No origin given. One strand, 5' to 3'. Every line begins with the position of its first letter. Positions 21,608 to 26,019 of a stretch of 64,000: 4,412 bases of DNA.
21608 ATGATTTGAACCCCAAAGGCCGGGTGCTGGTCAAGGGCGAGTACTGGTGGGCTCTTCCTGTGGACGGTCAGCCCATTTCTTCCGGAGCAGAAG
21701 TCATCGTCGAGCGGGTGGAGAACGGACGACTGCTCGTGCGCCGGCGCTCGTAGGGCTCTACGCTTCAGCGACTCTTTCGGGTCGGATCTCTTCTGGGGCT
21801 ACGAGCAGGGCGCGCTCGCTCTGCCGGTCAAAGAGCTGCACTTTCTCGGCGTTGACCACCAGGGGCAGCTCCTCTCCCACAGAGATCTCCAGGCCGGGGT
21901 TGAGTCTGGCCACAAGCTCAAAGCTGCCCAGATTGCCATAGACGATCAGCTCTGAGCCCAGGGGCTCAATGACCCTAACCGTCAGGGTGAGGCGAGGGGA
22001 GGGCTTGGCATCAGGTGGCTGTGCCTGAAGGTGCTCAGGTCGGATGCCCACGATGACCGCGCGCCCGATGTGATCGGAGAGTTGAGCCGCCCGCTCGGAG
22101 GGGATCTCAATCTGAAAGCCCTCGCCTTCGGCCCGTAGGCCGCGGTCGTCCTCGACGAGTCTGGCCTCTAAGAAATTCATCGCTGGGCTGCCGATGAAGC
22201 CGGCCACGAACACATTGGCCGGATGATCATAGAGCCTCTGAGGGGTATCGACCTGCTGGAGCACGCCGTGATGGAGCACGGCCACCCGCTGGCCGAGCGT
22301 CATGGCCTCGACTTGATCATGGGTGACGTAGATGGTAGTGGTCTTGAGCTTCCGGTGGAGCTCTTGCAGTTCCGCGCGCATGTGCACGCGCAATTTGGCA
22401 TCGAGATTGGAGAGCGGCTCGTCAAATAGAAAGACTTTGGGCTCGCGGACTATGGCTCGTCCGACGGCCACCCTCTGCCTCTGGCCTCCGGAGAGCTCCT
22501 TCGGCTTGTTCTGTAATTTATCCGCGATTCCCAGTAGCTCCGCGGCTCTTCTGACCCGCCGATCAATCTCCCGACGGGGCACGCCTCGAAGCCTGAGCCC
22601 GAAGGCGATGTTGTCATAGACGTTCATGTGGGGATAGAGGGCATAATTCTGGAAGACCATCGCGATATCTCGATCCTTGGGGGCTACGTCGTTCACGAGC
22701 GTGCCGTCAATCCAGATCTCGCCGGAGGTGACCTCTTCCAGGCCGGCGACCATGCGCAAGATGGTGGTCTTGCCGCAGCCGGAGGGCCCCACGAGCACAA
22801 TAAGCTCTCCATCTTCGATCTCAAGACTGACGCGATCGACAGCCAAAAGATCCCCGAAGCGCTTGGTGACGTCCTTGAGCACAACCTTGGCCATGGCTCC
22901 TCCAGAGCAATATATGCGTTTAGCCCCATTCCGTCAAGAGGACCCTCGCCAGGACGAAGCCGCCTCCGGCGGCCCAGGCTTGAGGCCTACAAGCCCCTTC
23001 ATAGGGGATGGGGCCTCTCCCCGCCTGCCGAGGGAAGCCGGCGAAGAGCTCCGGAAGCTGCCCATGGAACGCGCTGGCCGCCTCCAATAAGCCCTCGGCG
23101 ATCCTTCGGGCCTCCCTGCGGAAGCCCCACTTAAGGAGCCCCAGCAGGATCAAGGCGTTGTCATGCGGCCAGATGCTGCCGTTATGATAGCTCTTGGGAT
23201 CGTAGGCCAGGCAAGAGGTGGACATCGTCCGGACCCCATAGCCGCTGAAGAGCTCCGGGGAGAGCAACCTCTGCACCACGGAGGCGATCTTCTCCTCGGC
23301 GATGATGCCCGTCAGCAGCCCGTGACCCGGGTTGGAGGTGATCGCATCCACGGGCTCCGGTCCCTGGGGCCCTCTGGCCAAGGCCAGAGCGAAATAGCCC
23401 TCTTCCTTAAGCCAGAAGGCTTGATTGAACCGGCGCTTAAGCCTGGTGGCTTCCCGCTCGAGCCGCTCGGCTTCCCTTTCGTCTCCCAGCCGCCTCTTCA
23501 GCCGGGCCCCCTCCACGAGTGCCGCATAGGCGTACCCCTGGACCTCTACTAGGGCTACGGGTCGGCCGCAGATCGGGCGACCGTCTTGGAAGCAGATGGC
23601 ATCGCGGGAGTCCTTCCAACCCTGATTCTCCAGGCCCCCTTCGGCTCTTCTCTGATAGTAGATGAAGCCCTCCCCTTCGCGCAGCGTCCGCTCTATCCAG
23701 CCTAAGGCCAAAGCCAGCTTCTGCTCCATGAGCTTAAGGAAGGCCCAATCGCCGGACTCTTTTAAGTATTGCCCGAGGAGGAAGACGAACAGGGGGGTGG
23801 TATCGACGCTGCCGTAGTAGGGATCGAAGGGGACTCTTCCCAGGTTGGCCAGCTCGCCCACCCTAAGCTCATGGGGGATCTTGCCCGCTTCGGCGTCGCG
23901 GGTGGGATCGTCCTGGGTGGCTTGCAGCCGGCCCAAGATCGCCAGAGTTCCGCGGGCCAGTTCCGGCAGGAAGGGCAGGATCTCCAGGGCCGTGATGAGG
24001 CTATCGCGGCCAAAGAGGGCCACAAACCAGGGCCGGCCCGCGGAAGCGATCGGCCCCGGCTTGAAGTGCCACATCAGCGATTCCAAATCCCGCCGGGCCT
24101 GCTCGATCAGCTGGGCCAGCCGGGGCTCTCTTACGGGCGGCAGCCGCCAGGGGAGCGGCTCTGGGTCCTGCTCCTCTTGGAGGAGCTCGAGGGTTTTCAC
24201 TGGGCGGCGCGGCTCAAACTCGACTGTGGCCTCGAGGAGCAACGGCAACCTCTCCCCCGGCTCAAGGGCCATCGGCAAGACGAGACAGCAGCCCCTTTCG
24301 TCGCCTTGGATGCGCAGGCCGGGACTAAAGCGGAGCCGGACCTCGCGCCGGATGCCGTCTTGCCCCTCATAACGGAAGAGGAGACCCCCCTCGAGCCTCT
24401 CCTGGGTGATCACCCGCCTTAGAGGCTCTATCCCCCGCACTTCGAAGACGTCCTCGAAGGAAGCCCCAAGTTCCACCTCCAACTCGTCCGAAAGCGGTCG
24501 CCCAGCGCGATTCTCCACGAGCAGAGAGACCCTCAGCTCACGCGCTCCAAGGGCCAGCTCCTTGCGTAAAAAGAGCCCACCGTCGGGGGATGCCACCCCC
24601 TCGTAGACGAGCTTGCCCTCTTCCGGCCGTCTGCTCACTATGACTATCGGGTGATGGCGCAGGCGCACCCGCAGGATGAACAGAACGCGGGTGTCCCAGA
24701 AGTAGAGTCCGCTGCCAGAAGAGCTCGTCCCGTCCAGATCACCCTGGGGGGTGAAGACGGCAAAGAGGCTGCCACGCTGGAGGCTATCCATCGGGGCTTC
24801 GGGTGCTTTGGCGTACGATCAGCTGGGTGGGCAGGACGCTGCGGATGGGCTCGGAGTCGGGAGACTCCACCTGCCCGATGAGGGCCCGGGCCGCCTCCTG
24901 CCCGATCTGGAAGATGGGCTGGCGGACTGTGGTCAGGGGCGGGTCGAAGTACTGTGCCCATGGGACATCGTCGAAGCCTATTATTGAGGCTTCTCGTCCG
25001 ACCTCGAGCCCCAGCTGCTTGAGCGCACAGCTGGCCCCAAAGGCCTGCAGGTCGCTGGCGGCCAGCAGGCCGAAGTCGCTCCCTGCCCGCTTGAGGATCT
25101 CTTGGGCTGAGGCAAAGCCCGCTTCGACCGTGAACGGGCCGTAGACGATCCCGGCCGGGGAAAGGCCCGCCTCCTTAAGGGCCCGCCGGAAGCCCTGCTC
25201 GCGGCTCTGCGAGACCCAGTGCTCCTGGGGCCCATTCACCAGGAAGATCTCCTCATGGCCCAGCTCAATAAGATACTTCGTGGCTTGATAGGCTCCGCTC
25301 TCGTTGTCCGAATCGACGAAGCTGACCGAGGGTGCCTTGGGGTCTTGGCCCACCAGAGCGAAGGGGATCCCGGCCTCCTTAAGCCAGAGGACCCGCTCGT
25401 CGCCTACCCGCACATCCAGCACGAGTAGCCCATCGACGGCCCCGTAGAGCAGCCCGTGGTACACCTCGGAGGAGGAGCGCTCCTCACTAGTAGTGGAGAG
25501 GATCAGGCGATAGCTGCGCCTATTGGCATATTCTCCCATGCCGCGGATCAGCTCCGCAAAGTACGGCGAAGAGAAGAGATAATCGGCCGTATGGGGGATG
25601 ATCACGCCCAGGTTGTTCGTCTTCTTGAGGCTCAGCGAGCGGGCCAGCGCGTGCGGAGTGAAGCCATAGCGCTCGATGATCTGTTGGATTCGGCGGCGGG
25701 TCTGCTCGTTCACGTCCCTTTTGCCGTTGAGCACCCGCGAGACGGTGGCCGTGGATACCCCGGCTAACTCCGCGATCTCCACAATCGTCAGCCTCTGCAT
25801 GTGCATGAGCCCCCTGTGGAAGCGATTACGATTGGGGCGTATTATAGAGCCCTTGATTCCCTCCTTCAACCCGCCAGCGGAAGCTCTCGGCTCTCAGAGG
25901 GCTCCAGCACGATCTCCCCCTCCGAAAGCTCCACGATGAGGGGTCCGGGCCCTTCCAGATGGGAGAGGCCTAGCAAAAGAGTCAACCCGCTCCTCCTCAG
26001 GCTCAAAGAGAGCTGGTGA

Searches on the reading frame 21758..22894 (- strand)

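Call 57: search_protein_families(library=pfam, proteins=[window:21758-22894:-], max_evalue=0.00001)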
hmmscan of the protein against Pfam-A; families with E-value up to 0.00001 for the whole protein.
window:21758-22894:- (378 aa): 4 families
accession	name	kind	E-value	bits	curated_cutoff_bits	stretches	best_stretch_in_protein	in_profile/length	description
PF00005.33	ABC_tran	-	3.2e-35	122.1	25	1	20-161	2-136/137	ABC transporter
PF17912.7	OB_MalK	-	1.8e-17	64.4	27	1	235-289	1-53/53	MalK OB fold domain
PF08402.16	TOBE_2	-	1e-07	32.4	21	1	282-355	1-76/76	TOBE domain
PF03215.21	Rad17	-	4.8e-06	27.1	23.8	1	20-96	36-112/186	Rad17 P-loop domain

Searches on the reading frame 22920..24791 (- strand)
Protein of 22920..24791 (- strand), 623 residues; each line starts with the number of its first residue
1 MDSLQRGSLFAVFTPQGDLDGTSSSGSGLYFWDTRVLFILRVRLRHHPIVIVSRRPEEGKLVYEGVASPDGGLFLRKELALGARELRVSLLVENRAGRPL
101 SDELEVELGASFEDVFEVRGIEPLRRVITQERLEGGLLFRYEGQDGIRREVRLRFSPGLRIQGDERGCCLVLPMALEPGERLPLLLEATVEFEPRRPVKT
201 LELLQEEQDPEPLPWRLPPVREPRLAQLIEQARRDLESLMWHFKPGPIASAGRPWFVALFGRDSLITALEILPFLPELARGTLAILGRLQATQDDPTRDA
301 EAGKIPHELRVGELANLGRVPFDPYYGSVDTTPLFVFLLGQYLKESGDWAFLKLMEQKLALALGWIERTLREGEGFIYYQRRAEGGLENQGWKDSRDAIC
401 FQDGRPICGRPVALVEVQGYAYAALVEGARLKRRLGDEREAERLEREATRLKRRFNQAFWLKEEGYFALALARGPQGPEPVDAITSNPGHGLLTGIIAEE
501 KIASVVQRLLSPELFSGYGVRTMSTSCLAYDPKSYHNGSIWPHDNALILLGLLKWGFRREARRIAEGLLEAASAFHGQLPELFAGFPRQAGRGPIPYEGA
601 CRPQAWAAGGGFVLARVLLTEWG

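Call 57: search_protein_families(library=pfam, proteins=[window:22920-24791:-], max_evalue=0.00001)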
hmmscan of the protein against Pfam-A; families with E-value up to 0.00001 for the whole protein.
window:22920-24791:- (623 aa): 3 families
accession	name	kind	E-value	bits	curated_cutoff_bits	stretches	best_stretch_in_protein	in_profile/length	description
PF14742.11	GDE_N_bis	-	4.2e-24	85.8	22.1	1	4-182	1-189/194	N-terminal domain of (some) glycogen debranching enzymes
PF22422.2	MGH1-like_GH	-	2.9e-14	53.8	27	1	410-572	168-328/356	Mannosylglycerate hydrolase MGH1-like glycoside hydrolase domain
PF06202.20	GDE_C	-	1.6e-12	47.5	21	1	250-608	19-362/367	Amylo-alpha-1,6-glucosidase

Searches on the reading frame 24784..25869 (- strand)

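Call 57: search_protein_families(library=pfam, proteins=[window:24784-25869:-], max_evalue=0.00001)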
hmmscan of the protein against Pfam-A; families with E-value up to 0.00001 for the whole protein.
window:24784-25869:- (361 aa): 5 families
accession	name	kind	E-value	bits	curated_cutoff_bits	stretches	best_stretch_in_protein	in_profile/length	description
PF13377.12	Peripla_BP_3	-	2.9e-33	115.7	26.5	1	198-356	2-167/167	Periplasmic binding protein-like domain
PF00532.27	Peripla_BP_1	-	3.1e-20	73.2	22.2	1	86-344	3-270/281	Periplasmic binding proteins and sugar binding domain of LacI family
PF00356.27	LacI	-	9.5e-17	61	27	1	28-72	1-45/46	Bacterial regulatory proteins, lacI family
PF13407.12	Peripla_BP_4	-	2.3e-12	47.4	35.1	1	100-305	9-222/258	Periplasmic binding protein domain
PF13560.12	HTH_31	-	3.1e-06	27.8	27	1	23-76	11-62/64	Helix-turn-helix domain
